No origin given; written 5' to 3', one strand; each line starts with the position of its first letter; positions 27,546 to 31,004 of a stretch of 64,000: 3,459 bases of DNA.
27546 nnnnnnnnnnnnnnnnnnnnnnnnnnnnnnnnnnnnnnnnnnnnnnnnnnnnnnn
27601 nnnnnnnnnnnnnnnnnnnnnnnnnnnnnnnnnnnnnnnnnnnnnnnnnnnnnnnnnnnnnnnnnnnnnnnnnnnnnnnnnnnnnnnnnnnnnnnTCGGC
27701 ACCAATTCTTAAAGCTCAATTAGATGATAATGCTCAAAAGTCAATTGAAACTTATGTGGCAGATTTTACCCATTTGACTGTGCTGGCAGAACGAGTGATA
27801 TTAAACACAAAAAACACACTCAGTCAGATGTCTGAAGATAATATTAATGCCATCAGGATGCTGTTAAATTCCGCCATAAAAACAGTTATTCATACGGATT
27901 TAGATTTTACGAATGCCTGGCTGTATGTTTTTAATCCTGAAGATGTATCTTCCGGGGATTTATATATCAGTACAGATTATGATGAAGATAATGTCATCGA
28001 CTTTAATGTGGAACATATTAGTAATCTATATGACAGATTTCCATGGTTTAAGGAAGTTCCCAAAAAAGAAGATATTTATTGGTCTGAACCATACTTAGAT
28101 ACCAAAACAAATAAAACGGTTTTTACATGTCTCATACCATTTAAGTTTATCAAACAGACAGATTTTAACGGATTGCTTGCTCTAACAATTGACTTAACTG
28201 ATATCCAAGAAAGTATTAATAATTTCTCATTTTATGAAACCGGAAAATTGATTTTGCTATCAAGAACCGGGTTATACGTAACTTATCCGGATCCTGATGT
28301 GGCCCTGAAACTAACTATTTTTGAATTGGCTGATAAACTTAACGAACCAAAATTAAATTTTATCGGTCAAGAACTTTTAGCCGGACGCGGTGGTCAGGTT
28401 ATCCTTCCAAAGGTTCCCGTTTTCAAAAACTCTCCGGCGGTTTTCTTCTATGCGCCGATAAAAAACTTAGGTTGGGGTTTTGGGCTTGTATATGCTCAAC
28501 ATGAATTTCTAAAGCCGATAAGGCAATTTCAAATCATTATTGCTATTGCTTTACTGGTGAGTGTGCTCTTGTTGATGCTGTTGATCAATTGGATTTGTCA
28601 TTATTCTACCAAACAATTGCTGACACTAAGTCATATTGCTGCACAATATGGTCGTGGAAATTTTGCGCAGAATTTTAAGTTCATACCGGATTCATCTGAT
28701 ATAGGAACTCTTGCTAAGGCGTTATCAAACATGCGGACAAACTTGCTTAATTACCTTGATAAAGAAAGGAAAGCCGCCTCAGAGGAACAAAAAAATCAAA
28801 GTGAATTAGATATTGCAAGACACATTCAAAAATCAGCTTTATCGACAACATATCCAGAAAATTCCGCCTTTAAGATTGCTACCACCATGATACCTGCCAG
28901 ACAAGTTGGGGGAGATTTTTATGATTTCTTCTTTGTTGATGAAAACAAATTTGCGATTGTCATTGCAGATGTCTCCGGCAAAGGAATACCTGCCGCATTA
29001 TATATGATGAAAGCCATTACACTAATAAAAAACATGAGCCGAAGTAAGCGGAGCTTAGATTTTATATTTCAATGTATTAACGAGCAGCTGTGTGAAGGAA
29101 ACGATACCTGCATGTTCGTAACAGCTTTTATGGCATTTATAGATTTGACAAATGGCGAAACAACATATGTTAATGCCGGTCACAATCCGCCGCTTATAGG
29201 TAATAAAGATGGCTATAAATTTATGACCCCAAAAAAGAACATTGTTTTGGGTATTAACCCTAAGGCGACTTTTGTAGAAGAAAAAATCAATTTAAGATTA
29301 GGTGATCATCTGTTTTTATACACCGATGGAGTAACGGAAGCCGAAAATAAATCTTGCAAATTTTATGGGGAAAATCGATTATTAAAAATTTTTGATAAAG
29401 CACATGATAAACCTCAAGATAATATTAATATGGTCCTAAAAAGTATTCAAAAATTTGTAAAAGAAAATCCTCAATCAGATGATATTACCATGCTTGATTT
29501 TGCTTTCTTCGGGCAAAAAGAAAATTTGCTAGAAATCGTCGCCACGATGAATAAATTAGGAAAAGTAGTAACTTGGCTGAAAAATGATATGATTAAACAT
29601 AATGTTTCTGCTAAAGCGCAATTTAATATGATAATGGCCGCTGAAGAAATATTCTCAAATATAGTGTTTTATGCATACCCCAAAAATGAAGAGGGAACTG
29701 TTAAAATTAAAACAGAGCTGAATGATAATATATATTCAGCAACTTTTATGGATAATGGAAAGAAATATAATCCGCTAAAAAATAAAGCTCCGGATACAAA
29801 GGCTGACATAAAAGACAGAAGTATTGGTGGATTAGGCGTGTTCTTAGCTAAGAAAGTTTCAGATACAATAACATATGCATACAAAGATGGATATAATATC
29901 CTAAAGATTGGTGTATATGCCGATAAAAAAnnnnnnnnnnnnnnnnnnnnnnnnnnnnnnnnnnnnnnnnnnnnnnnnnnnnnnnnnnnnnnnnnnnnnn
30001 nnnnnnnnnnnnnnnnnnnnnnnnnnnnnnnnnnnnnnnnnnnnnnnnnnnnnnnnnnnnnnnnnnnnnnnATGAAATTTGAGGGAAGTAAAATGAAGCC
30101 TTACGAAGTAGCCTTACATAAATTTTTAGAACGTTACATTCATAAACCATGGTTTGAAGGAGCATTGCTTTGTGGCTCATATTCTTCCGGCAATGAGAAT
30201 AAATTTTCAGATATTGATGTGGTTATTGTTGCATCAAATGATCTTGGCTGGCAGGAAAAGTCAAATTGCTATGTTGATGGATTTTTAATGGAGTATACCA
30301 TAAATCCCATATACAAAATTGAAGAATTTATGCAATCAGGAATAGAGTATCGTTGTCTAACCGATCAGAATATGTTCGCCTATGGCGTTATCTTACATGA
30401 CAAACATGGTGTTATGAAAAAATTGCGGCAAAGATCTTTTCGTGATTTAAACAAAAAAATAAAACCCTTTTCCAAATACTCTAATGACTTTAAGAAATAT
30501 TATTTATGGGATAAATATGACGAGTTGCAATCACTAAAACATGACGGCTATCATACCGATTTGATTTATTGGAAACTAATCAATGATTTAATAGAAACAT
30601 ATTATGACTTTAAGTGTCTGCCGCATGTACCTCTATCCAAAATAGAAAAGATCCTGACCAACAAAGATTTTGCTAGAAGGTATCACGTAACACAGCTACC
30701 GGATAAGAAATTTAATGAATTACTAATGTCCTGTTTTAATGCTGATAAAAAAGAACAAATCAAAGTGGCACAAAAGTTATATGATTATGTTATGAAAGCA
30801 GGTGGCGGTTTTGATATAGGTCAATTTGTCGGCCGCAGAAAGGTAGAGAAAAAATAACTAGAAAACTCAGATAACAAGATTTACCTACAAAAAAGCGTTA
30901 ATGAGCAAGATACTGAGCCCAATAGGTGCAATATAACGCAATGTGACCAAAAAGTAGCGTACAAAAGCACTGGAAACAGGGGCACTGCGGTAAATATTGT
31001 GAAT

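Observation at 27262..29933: Partner-switching module with a Cache/HAMP-PP2C-HATPase fusion and no adjacent sigma factor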

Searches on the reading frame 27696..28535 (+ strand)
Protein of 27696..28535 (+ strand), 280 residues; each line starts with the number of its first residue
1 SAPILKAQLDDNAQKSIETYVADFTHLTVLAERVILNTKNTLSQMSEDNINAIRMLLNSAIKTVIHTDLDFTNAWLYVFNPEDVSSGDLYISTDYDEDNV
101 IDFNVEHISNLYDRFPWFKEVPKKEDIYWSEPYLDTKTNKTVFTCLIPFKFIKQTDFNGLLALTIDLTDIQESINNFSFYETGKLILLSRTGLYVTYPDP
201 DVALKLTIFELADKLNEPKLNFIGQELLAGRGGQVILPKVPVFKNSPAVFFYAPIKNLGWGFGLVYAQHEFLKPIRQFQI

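Call 46: search_solved_structures(query=window:27696-28535:+, max_evalue=0.01, show_alignments=5)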
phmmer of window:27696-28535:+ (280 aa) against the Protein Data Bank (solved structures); distinct sequences matched with E-value up to 0.01: 11.
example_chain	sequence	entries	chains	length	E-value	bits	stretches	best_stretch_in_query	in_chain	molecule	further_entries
6iop_A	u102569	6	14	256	5.1e-08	35.7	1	82-200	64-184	Methyl-accepting chemotaxis protein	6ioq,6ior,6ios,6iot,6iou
5ltx_A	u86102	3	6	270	2.6e-06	30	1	115-253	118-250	Chemotaxis protein | Methyl-accepting chemotaxis protein PctA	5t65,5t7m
9koo_A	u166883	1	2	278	2.8e-06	29.9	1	115-253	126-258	Methyl-accepting chemotaxis protein PctA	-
3li8_A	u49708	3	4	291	5.2e-05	25.8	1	142-277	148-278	Hypothetical sensory transduction histidine kinase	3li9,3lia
3c8c_A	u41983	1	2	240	0.00011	24.7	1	116-221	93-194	Methyl-accepting chemotaxis protein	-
6iov_A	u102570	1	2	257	0.00013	24.5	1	116-221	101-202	Methyl-accepting chemotaxis (MCP) signaling domain protein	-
5ave_A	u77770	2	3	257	0.00013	24.5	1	116-221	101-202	Methyl-accepting chemotaxis (MCP) signaling domain protein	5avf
9hvj_A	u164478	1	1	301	0.00024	23.6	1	81-206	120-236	Cache domain protein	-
3lib_A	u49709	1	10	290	0.0018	20.7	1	125-275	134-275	Hypothetical sensory transduction histidine kinase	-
8bmv_A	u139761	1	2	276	0.0092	18.4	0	145-206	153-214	Methyl-accepting chemotaxis protein McpH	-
5ltv_A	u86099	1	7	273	0.0095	18.4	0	116-210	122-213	Chemotactic transducer PctC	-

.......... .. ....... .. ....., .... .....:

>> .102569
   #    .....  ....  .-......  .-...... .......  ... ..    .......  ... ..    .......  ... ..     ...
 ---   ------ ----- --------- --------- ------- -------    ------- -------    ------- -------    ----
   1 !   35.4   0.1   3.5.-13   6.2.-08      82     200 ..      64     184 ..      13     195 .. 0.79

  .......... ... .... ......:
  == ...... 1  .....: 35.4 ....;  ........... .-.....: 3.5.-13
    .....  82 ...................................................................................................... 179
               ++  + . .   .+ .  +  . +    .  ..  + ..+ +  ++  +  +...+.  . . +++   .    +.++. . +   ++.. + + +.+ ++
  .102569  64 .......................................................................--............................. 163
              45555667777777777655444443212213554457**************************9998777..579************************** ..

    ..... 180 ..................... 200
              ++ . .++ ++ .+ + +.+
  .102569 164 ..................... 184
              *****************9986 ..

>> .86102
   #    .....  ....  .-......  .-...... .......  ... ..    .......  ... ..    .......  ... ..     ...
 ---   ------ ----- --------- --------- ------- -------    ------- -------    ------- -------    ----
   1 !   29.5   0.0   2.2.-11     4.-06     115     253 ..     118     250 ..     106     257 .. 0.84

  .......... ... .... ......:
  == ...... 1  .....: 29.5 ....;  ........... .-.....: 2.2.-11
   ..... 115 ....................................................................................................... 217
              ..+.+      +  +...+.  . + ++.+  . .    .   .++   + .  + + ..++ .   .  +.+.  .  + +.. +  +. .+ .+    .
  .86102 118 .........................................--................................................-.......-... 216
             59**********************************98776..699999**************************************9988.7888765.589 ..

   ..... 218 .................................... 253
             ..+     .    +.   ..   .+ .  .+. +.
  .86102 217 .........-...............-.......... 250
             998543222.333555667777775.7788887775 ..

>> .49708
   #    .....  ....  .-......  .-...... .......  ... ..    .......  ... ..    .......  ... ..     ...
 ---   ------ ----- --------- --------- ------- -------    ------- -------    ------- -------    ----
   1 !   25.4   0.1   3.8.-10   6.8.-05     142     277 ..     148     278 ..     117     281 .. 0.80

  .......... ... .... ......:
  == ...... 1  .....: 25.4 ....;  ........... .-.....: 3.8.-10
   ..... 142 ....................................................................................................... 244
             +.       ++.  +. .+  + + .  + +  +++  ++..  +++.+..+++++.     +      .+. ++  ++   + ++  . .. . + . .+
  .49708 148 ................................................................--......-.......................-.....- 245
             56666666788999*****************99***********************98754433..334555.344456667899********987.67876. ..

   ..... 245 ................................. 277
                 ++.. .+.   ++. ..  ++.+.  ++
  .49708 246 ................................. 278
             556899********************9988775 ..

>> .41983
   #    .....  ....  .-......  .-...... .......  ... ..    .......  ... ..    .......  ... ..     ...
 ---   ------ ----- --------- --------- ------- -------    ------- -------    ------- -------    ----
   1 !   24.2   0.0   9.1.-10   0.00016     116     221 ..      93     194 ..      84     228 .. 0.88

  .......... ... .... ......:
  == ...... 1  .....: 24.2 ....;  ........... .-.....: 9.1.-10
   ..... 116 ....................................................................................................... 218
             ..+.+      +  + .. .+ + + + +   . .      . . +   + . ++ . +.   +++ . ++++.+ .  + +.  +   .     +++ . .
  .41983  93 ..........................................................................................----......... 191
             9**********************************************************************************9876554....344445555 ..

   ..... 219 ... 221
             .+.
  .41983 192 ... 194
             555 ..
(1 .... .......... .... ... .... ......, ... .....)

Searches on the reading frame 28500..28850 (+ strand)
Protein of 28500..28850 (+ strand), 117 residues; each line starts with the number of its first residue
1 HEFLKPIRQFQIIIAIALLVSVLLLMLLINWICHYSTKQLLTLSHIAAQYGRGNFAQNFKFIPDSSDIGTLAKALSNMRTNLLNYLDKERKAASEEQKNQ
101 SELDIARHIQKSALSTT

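Call 13: search_protein_families(library=pfam, proteins=[window:28500-28850:+], max_evalue=10)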
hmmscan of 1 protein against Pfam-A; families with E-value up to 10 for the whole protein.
window:28500-28850:+ (117 aa): 2 families
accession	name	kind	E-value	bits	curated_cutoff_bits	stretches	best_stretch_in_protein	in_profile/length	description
PF00672.30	HAMP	-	0.0007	20.3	25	1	36-83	6-52/53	HAMP domain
PF10011.15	DUF2254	-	1.8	7.7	28.8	1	11-53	122-162/368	Predicted membrane protein (DUF2254)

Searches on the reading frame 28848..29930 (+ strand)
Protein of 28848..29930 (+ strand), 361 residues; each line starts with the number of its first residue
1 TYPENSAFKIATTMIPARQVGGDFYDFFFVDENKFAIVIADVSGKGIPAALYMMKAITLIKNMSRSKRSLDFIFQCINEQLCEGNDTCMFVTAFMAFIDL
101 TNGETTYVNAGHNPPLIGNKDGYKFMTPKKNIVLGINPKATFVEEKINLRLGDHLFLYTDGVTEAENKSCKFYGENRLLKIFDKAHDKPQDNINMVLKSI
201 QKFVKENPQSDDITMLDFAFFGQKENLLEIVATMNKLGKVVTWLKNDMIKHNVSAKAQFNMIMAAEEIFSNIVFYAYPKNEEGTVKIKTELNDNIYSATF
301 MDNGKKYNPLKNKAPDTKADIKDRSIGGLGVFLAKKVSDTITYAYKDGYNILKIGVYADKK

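Call 84: search_protein_representatives(protein=window:28848-29930:+)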
Query: 361 residues. Proteins with E-value up to 0.001 (for the whole library): 89491; up to 1e-10: 46443; up to 1e-30: 6790. The best 150 are listed.
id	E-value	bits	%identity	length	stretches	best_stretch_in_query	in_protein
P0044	1.6e-119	415.6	55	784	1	2-356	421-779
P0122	7.9e-99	347.5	46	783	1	2-356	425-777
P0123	1.7e-85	303.7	43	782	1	5-355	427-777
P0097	2.6e-85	303.1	43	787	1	2-359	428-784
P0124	2.1e-84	300.1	45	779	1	2-354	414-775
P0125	3.5e-83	296.1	45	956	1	3-359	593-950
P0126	4.2e-82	292.5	45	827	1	2-354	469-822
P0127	2.9e-81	289.7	44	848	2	2-223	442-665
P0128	9.8e-81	288.0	44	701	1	2-353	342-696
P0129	1.7e-80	287.2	42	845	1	2-355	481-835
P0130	6.2e-80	285.4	42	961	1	2-353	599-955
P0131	9.8e-80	284.7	43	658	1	2-354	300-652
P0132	3.0e-79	283.1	43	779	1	2-353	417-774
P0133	6.3e-79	282.1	42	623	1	2-354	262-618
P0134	1.1e-78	281.3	42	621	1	2-354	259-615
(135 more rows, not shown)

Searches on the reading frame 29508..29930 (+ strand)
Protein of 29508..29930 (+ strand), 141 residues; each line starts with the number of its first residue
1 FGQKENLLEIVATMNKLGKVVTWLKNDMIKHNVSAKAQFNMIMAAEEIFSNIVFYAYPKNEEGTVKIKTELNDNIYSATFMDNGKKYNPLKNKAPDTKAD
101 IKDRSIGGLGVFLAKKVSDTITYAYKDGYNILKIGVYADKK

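Call 54: search_solved_structures(query=A5, max_evalue=0.1, show_alignments=4)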
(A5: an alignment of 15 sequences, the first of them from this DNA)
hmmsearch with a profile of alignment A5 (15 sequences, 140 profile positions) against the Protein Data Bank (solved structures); distinct sequences matched with E-value up to 0.1: 8.
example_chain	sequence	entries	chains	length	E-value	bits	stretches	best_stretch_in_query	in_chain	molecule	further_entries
6m36_A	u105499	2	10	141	7.4e-08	35.3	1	39-128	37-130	Serine-protein kinase RsbW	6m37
1tid_A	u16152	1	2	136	0.022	17.6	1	36-122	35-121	Anti-sigma F factor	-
1til_A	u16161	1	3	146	0.024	17.4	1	36-123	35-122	Anti-sigma F factor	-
1l0o_A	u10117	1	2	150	0.025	17.4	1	36-123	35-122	Anti-sigma F factor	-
1th8_A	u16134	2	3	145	0.025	17.4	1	36-123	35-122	Anti-sigma F factor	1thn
9qih_A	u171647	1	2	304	0.029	17.2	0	63-125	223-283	SenB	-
9epn_A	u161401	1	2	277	0.029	17.2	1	11-136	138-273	Sensor histidine kinase HprS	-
10lk_d2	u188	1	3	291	0.064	16.1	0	31-89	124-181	HEAT repeat domain-containing protein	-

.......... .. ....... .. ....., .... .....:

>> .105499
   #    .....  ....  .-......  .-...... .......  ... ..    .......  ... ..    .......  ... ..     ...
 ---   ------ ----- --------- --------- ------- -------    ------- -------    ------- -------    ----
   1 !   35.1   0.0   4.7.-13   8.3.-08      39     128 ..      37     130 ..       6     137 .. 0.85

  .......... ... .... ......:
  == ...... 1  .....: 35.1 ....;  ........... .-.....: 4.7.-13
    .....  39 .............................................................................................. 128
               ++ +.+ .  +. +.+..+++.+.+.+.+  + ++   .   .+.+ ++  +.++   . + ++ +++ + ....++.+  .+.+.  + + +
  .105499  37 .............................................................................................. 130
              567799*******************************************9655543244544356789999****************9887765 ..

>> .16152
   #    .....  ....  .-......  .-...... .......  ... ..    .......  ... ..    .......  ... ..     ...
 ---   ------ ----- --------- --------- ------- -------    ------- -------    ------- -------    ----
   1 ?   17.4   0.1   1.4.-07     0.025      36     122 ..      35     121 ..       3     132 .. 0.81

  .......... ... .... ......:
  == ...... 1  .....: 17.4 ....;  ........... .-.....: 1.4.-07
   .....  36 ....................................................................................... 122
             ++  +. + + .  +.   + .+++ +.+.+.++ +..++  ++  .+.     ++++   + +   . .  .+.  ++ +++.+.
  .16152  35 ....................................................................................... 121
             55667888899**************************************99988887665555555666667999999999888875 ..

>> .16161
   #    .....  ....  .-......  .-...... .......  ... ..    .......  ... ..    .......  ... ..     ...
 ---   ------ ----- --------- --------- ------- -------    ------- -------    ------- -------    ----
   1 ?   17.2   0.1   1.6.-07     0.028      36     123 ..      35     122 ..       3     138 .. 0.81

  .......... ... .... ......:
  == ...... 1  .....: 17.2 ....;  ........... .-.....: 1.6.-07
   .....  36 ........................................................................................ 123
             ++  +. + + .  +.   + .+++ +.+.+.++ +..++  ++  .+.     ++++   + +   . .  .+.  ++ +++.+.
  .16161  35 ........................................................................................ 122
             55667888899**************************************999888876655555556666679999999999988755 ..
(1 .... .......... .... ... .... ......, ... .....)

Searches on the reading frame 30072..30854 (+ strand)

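Call 6: search_protein_families(library=pfam, proteins=[window:30072-30854:+], max_evalue=0.01)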
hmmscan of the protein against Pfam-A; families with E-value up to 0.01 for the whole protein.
window:30072-30854:+ (261 aa): 2 families
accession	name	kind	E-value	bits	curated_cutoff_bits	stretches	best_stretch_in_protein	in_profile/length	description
PF01909.29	NTP_transf_2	-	8.7e-05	23.3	21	1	33-58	19-44/93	Nucleotidyltransferase domain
PF18765.7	Polbeta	-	0.00015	22.3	26.9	1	29-67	14-52/93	Polymerase beta, Nucleotidyltransferase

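Call 7: search_protein_families(library=ncbifam, proteins=[window:30072-30854:+], max_evalue=0.01)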
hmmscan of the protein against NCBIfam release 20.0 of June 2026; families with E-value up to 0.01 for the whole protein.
window:30072-30854:+ (261 aa): 1 family
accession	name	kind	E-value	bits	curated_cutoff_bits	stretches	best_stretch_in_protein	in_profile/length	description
NF047752.1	MntA_antitoxin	equivalog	0.0075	16.1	60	0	29-58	8-36/106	type VII toxin-antitoxin system MntA family adenylyltransferase antitoxin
